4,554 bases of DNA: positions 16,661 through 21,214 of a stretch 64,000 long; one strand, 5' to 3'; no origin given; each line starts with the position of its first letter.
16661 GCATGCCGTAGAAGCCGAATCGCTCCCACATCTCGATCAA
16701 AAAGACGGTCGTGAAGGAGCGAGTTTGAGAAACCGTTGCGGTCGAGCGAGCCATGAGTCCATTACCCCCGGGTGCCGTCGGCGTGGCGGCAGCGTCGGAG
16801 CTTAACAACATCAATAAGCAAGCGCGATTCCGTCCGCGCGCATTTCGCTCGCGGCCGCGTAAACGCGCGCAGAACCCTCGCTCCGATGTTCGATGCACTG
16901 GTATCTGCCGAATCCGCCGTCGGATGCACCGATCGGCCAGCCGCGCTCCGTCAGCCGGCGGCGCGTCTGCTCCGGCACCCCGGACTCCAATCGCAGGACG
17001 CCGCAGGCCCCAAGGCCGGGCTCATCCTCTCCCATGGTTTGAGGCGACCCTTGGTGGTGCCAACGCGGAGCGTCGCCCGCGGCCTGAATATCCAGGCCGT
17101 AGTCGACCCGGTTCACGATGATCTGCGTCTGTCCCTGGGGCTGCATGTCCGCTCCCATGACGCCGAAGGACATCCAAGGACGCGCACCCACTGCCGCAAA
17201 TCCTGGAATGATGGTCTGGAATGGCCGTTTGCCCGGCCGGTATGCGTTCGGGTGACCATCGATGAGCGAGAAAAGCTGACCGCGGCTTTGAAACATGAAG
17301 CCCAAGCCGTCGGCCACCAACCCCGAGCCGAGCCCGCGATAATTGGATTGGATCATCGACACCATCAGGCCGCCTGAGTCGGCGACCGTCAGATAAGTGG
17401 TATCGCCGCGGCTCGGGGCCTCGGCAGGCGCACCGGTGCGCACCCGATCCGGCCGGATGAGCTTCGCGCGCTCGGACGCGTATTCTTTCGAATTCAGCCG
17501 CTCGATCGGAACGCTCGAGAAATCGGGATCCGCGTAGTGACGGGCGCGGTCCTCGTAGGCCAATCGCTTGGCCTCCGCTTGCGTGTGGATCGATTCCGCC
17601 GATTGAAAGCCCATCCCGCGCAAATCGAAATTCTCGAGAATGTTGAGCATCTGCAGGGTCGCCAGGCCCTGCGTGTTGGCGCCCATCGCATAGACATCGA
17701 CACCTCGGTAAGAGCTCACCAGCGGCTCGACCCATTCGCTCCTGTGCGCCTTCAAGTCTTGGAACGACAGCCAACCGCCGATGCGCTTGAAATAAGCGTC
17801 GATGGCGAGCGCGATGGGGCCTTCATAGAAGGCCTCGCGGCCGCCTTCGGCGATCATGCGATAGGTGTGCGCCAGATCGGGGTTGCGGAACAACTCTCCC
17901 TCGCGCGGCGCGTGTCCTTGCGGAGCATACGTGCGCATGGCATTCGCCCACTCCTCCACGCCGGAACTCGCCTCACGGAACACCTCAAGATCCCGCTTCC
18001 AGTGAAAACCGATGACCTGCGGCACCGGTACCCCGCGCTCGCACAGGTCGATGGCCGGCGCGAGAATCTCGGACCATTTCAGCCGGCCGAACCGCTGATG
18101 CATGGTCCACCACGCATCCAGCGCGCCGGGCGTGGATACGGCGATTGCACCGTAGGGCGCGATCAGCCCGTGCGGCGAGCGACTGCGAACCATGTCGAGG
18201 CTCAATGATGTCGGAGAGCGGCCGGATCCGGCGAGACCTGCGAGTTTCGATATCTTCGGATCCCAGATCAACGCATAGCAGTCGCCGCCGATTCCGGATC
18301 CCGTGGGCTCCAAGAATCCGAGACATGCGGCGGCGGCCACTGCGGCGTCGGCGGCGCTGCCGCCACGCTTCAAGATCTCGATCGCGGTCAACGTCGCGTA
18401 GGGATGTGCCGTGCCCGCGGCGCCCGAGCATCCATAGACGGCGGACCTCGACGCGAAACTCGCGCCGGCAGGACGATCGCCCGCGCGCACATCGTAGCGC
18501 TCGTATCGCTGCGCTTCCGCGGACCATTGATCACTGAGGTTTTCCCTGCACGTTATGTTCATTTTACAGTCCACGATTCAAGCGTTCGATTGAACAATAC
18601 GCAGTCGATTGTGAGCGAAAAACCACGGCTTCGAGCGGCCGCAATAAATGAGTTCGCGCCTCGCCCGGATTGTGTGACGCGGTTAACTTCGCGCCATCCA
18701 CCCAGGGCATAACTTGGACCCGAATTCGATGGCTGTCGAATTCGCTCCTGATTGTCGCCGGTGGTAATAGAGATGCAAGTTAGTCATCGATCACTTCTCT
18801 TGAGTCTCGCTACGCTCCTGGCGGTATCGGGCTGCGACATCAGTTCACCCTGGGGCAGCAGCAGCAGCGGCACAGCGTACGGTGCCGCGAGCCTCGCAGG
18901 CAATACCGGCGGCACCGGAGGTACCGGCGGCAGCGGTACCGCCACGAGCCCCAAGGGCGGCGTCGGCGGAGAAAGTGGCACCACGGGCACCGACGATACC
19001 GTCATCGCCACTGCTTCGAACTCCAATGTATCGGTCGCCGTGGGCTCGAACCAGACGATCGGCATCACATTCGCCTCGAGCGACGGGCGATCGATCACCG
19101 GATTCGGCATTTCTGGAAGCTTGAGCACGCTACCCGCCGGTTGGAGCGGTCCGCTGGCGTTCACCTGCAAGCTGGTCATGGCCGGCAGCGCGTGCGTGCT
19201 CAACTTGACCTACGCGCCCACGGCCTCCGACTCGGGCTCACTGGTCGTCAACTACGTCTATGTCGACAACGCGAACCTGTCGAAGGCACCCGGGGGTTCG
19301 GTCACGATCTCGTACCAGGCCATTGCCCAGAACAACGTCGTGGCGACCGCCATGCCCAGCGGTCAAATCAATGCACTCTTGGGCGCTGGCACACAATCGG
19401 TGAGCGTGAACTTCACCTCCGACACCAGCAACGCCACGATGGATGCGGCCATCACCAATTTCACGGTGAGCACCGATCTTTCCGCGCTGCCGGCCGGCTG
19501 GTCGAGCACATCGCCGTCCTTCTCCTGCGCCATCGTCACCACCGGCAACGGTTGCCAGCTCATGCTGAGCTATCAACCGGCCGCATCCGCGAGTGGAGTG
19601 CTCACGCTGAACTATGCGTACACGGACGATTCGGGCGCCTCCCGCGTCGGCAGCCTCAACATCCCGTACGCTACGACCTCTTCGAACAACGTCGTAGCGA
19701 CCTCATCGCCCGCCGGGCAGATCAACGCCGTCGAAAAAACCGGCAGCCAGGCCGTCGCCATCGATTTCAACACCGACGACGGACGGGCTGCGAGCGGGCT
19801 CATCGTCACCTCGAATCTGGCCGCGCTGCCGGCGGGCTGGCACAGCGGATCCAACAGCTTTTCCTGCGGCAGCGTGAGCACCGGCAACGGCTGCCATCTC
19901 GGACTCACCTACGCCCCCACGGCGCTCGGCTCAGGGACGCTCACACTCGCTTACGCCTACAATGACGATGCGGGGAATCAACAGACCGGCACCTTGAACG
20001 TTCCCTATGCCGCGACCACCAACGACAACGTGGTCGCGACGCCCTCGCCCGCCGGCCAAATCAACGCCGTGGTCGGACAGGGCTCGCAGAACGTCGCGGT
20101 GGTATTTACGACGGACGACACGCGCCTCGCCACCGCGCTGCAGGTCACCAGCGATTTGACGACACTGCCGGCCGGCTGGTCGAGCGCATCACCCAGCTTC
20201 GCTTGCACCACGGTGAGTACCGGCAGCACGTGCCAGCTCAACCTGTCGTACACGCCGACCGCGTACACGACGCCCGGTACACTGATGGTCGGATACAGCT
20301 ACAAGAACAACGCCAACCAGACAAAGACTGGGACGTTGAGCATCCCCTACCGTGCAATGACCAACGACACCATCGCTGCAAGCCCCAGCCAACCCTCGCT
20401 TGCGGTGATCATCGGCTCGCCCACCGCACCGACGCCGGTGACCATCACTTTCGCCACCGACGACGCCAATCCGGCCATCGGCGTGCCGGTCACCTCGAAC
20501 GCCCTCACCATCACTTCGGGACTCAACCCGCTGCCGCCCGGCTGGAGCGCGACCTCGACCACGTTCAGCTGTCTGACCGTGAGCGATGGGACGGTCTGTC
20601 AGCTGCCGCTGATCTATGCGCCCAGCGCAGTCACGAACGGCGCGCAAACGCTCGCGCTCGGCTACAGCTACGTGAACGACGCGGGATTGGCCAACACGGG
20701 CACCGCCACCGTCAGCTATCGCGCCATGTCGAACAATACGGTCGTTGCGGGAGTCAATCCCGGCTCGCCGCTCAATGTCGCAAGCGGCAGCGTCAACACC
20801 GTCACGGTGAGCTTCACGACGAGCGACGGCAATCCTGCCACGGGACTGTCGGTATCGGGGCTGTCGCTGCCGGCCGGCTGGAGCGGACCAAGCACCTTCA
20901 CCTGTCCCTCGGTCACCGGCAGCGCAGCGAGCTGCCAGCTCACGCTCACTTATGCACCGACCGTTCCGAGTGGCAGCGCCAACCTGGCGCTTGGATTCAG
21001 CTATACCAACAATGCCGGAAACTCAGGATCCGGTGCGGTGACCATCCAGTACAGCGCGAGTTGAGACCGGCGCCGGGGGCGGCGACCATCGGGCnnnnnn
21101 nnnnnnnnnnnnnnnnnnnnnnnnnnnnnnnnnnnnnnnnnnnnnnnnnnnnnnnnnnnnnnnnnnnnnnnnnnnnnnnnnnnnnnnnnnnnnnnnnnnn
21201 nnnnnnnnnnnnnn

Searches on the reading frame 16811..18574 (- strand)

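Call 3: search_protein_families(library=pfam, proteins=[window:16811-18574:-], max_evalue=0.01)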
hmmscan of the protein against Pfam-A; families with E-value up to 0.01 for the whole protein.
window:16811-18574:- (587 aa): 1 family
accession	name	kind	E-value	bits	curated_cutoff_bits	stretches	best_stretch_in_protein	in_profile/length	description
PF01019.26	G_glu_transpept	-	5.1e-140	468.1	27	1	66-582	2-512/512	Gamma-glutamyltranspeptidase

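Call 7: search_protein_families(library=ncbifam, proteins=[window:16811-18574:-], max_evalue=0.001)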
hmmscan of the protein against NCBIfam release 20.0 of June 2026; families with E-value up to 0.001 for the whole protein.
window:16811-18574:- (587 aa): 2 families
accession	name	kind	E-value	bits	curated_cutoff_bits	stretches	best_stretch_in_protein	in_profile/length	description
TIGR00066.1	g_glut_trans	equivalog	1.7e-106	356.8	357.85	1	55-571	5-511/518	gamma-glutamyltransferase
NF007187.0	PRK09615.1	equivalog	5.7e-62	209.8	990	1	54-514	53-524/581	gamma-glutamyltransferase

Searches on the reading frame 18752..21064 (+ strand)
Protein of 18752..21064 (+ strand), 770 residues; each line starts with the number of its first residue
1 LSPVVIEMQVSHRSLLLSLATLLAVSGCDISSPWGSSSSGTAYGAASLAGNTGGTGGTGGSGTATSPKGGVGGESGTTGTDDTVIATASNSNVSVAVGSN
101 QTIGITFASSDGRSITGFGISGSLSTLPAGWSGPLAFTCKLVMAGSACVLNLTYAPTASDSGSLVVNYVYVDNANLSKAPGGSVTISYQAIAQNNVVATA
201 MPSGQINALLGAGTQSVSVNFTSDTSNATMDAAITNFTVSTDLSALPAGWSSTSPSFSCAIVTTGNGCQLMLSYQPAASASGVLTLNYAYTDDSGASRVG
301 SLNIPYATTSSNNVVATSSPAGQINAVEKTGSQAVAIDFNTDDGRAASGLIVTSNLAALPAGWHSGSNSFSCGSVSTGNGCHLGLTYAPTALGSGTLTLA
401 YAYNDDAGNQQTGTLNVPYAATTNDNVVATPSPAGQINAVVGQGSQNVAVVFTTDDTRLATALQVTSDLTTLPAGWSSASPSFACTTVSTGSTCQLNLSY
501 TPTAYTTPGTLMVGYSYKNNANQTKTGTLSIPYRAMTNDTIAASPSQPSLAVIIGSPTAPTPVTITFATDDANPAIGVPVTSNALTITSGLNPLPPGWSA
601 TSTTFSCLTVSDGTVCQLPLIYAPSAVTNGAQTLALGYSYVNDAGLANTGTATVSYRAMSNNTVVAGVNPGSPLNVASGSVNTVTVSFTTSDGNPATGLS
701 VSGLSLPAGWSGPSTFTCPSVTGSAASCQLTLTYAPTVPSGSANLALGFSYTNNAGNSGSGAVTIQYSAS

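Call 3: search_protein_families(library=pfam, proteins=[window:18752-21064:+], max_evalue=0.01)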
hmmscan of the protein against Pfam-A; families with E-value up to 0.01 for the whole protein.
window:18752-21064:+ (770 aa): 3 families
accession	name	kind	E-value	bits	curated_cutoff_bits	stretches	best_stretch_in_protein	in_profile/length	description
PF10633.15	NPCBM_assoc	-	4.8e-09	36.7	24.4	0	678-741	3-63/78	NPCBM-associated, NEW3 domain of alpha-galactosidase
PF22544.2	HYDIN_VesB_CFA65-like_Ig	-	0.0014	19.2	25.5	0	370-415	53-97/100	HYDIN/CFA65/VesB-like, Ig-like domain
PF15780.11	ASH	-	0.0076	16.8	27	0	468-505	42-79/98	Abnormal spindle-like microcephaly-assoc'd, ASPM-SPD-2-Hydin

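Call 7: search_protein_families(library=ncbifam, proteins=[window:18752-21064:+], max_evalue=0.001)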
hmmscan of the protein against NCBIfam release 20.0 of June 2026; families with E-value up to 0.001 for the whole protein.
window:18752-21064:+ (770 aa): 0 families
